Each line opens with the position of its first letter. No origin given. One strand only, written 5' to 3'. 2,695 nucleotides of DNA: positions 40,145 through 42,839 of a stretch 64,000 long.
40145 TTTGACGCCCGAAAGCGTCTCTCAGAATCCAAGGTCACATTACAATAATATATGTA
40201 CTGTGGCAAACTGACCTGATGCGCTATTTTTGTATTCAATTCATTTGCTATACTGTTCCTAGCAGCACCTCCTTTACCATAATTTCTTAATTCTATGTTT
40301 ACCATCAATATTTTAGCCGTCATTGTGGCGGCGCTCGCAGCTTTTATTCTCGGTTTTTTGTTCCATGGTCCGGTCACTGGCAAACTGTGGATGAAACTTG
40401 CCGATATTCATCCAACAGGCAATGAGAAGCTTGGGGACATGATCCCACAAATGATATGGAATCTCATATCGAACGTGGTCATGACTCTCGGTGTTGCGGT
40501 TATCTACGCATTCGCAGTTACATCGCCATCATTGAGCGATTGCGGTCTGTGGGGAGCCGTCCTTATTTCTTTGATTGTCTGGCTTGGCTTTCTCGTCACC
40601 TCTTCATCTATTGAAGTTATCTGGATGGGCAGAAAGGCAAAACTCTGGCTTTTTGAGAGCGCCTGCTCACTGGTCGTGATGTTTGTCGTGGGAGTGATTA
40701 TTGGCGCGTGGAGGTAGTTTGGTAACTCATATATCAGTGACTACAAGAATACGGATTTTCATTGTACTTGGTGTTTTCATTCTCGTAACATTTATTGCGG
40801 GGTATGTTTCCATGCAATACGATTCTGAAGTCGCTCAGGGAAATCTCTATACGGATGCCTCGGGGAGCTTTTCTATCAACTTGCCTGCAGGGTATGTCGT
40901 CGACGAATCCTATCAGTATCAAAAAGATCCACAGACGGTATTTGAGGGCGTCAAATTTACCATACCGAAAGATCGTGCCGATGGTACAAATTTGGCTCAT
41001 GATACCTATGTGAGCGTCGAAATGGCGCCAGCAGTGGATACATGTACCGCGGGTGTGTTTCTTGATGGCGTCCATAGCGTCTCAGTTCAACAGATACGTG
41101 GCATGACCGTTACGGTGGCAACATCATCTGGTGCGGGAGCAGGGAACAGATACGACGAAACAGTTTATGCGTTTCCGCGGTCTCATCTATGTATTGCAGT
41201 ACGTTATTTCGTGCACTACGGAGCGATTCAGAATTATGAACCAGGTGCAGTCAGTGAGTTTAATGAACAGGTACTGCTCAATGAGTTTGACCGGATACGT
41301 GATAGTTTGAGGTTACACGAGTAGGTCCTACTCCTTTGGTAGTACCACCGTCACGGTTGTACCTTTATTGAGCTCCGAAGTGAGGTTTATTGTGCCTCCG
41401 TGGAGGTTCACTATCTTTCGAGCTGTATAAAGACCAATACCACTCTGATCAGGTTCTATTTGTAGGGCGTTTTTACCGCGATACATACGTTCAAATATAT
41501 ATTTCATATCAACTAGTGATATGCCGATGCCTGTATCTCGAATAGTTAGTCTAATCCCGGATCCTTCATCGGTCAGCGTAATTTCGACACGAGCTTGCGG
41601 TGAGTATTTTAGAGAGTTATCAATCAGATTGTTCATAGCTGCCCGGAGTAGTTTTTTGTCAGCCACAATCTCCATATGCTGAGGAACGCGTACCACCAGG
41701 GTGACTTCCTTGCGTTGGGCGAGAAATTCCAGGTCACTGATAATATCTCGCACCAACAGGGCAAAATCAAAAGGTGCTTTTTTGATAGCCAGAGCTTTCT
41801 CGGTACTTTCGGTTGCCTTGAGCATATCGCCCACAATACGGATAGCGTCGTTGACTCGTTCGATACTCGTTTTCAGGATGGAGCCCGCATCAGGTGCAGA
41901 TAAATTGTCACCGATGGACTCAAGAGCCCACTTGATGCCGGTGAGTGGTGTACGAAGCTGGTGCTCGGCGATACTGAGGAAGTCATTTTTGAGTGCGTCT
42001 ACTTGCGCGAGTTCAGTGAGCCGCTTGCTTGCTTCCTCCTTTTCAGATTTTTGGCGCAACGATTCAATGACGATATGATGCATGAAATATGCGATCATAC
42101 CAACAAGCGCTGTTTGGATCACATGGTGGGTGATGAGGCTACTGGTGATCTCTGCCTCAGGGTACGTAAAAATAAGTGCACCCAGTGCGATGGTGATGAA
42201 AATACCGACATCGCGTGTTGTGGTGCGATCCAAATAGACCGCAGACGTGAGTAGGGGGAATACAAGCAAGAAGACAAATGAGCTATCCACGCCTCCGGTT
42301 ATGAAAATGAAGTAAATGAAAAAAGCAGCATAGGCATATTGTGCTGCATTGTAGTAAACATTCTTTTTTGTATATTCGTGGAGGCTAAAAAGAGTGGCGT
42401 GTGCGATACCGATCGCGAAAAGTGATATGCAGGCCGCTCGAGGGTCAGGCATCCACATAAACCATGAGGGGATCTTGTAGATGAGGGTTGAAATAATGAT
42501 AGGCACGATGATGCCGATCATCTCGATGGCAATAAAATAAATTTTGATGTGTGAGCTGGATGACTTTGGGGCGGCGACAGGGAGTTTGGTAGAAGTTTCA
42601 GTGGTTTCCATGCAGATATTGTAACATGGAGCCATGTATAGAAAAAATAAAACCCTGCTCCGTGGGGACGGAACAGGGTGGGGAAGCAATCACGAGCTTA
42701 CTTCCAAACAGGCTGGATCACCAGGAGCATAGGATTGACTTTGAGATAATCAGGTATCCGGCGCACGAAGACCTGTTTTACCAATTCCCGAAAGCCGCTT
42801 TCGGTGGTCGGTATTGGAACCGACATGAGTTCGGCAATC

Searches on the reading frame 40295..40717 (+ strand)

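Call 9: search_protein_families(library=pfam, proteins=[window:40295-40717:+], max_evalue=0.001)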
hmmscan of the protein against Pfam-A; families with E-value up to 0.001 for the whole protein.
window:40295-40717:+ (140 aa): 1 family
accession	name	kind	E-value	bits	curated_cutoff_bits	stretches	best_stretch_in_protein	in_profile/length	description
PF08570.15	DUF1761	-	1.9e-17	64.1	31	1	7-137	1-123/123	Protein of unknown function (DUF1761)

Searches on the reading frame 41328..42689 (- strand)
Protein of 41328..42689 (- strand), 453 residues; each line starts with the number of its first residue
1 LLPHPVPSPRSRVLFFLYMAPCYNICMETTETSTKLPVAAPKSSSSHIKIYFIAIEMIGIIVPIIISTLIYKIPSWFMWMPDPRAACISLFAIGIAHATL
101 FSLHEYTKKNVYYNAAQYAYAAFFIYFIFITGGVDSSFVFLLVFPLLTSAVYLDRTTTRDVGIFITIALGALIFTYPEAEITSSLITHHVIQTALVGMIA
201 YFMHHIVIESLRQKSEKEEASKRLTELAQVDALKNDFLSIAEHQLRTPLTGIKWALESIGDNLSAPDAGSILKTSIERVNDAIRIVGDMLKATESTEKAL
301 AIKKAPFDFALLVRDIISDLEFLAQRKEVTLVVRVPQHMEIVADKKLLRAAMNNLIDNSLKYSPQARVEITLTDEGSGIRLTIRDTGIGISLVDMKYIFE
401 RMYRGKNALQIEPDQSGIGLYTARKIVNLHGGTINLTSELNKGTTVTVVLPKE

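Call 9: search_protein_families(library=pfam, proteins=[window:41328-42689:-], max_evalue=0.001)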
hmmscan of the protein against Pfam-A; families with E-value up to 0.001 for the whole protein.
window:41328-42689:- (453 aa): 2 families
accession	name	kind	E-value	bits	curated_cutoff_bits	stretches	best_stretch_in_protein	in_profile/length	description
PF02518.31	HATPase_c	-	7.5e-25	88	26.4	1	344-452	2-109/111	Histidine kinase-, DNA gyrase B-, and HSP90-like ATPase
PF00512.31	HisKA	-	1.2e-08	35.3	26.9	1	234-290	2-58/66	His Kinase A (phospho-acceptor) domain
